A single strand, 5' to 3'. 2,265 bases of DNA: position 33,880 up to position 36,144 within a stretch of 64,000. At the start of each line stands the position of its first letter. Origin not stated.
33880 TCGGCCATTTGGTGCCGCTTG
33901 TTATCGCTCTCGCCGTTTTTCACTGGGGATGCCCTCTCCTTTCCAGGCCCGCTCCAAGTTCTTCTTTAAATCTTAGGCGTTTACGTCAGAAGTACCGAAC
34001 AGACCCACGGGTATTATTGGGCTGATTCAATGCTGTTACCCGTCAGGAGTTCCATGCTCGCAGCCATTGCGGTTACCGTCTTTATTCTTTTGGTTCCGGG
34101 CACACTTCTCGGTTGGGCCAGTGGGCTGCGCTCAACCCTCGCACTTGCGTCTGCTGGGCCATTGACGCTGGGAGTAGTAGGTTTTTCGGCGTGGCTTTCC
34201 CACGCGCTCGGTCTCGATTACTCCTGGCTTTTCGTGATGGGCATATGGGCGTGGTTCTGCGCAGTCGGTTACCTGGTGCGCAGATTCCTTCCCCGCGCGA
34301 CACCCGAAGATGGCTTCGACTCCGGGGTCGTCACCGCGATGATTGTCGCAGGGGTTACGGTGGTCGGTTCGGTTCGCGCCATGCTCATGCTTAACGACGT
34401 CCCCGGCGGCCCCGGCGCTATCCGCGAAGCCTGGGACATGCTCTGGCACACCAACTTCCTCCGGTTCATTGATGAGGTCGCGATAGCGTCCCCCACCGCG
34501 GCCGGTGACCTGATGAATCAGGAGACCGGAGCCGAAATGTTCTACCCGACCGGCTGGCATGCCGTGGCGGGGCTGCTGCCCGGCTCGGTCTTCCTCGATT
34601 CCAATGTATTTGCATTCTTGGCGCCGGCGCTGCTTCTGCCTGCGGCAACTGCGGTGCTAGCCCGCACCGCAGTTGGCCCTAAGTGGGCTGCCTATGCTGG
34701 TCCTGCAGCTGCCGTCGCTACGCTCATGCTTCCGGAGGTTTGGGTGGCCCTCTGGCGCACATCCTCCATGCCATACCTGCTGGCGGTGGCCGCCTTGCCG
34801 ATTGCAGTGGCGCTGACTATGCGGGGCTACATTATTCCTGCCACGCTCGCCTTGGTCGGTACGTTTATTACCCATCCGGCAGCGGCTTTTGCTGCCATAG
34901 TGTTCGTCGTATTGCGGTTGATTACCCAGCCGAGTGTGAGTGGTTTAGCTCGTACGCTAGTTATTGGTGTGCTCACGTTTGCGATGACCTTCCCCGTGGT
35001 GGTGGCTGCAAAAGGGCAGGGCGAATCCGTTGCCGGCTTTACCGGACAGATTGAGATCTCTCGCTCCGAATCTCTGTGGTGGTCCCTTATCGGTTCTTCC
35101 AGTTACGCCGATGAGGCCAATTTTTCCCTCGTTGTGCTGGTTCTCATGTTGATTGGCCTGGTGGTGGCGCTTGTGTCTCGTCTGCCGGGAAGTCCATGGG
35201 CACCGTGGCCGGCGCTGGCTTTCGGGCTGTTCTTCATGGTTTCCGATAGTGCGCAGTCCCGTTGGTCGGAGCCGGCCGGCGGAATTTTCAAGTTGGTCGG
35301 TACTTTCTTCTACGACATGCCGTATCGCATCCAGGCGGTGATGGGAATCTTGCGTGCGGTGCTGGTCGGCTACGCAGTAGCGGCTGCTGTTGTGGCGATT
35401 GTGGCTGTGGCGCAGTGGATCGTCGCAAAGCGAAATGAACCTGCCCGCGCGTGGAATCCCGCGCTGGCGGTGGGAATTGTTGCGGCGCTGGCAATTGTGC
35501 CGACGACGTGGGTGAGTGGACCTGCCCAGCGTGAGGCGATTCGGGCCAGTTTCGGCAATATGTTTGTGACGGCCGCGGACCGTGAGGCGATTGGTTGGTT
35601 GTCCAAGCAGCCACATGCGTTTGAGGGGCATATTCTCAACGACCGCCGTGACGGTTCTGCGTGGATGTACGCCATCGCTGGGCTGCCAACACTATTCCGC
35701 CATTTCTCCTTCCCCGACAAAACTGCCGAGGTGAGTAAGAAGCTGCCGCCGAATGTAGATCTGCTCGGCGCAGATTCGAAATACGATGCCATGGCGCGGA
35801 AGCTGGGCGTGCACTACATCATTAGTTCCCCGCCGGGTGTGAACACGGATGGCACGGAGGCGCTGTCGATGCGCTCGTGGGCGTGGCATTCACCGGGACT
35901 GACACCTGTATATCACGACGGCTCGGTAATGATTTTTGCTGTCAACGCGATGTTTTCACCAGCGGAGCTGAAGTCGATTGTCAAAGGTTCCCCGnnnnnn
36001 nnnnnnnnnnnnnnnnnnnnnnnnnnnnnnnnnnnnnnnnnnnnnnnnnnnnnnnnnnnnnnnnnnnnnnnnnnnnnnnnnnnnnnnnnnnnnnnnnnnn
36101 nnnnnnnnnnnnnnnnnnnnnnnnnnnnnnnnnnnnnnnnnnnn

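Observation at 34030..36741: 903-aa polytopic membrane protein with large extracytoplasmic domain: candidate unannotated GT-C cell-envelope glycosyltransferase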

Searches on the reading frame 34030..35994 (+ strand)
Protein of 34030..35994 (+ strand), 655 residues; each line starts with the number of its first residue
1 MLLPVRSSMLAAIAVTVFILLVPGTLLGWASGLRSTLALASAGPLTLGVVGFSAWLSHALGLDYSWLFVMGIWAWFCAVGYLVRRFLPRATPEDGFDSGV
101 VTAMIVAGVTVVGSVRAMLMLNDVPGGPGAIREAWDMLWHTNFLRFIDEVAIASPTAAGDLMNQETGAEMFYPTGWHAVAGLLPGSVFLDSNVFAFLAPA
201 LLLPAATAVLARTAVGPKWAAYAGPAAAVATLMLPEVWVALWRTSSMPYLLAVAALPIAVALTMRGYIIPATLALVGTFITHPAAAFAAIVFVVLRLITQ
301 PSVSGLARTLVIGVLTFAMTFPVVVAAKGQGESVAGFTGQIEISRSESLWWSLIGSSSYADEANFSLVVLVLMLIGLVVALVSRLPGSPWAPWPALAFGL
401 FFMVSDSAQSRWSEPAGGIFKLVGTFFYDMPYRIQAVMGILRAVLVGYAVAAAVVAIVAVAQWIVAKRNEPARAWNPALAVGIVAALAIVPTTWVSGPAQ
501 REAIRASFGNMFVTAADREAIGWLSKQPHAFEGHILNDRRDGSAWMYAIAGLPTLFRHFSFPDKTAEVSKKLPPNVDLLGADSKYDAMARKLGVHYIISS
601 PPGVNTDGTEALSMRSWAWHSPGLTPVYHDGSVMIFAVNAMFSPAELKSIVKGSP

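Call 48: search_protein_families(library=pfam, alignment_id=A6, max_evalue=1)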
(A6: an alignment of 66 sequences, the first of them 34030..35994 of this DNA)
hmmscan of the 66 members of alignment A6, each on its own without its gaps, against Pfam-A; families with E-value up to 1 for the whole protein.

A. member 1, window:34030-35994:+ (655 aa): 1 family
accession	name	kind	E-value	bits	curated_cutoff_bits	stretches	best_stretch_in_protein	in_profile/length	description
PF20176.3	DUF6541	-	1.9e-65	221.9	29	1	17-639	1-645/646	Family of unknown function (DUF6541)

B. families by the number of members that match (of 66 scanned): 16 families
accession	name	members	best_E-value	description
PF20176.3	DUF6541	66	1.4e-167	Family of unknown function (DUF6541)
PF02538.19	Hydantoinase_B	1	0.0033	Hydantoinase B/oxoprolinase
PF10131.15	PTPS_related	1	0.0085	6-pyruvoyl-tetrahydropterin synthase related domain; membrane protein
PF17700.6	DUF5546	1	0.03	Family of unknown function (DUF5546)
PF22265.2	T26-6p_Ig-like_dom_2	1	0.04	T26-6p, second immunoglobulin-like domain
PF03419.18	Peptidase_U4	1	0.071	Sporulation factor SpoIIGA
PF14235.11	DUF4337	1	0.11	Domain of unknown function (DUF4337)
PF01520.23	Amidase_3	1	0.16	N-acetylmuramoyl-L-alanine amidase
PF10391.15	DNA_pol_lambd_f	1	0.18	Fingers domain of DNA polymerase lambda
PF11998.13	DUF3493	1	0.18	Low psii accumulation1 / Rep27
PF12713.12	DUF3806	1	0.22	Domain of unknown function (DUF3806)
PF04324.20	Fer2_BFD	1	0.3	BFD-like [2Fe-2S] binding domain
PF17715.6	DUF5560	1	0.33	Family of unknown function (DUF5560)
PF07095.16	IgaA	1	0.57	Intracellular growth attenuator protein IgaA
PF13567.11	DUF4131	1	0.68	Domain of unknown function (DUF4131)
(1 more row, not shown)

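Call 49: search_solved_structures(query=A6, max_evalue=10, show_alignments=4)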
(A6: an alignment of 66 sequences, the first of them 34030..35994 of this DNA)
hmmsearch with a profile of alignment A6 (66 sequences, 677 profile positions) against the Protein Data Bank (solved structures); distinct sequences matched with E-value up to 10: 6.
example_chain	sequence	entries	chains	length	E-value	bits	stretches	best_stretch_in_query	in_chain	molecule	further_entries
6s7o_A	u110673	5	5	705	0.0016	20.1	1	429-604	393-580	Dolichyl-diphosphooligosaccharide--protein glycosyltransferase subunit STT3A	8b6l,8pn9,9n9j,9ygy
8hcr_H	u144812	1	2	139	0.57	11.6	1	35-121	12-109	Cytochrome c oxidase polypeptide 4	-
6vbg_C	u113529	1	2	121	0.89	11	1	525-610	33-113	nanobody 9043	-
9wcx_m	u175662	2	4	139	2.7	9.4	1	42-122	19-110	Cytochrome c oxidase polypeptide 4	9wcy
9g83_J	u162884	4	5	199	5.7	8.4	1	255-397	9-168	NADH-quinone oxidoreductase subunit J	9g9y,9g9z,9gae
8qby_J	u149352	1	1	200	5.9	8.3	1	253-397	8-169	NADH-quinone oxidoreductase chain 10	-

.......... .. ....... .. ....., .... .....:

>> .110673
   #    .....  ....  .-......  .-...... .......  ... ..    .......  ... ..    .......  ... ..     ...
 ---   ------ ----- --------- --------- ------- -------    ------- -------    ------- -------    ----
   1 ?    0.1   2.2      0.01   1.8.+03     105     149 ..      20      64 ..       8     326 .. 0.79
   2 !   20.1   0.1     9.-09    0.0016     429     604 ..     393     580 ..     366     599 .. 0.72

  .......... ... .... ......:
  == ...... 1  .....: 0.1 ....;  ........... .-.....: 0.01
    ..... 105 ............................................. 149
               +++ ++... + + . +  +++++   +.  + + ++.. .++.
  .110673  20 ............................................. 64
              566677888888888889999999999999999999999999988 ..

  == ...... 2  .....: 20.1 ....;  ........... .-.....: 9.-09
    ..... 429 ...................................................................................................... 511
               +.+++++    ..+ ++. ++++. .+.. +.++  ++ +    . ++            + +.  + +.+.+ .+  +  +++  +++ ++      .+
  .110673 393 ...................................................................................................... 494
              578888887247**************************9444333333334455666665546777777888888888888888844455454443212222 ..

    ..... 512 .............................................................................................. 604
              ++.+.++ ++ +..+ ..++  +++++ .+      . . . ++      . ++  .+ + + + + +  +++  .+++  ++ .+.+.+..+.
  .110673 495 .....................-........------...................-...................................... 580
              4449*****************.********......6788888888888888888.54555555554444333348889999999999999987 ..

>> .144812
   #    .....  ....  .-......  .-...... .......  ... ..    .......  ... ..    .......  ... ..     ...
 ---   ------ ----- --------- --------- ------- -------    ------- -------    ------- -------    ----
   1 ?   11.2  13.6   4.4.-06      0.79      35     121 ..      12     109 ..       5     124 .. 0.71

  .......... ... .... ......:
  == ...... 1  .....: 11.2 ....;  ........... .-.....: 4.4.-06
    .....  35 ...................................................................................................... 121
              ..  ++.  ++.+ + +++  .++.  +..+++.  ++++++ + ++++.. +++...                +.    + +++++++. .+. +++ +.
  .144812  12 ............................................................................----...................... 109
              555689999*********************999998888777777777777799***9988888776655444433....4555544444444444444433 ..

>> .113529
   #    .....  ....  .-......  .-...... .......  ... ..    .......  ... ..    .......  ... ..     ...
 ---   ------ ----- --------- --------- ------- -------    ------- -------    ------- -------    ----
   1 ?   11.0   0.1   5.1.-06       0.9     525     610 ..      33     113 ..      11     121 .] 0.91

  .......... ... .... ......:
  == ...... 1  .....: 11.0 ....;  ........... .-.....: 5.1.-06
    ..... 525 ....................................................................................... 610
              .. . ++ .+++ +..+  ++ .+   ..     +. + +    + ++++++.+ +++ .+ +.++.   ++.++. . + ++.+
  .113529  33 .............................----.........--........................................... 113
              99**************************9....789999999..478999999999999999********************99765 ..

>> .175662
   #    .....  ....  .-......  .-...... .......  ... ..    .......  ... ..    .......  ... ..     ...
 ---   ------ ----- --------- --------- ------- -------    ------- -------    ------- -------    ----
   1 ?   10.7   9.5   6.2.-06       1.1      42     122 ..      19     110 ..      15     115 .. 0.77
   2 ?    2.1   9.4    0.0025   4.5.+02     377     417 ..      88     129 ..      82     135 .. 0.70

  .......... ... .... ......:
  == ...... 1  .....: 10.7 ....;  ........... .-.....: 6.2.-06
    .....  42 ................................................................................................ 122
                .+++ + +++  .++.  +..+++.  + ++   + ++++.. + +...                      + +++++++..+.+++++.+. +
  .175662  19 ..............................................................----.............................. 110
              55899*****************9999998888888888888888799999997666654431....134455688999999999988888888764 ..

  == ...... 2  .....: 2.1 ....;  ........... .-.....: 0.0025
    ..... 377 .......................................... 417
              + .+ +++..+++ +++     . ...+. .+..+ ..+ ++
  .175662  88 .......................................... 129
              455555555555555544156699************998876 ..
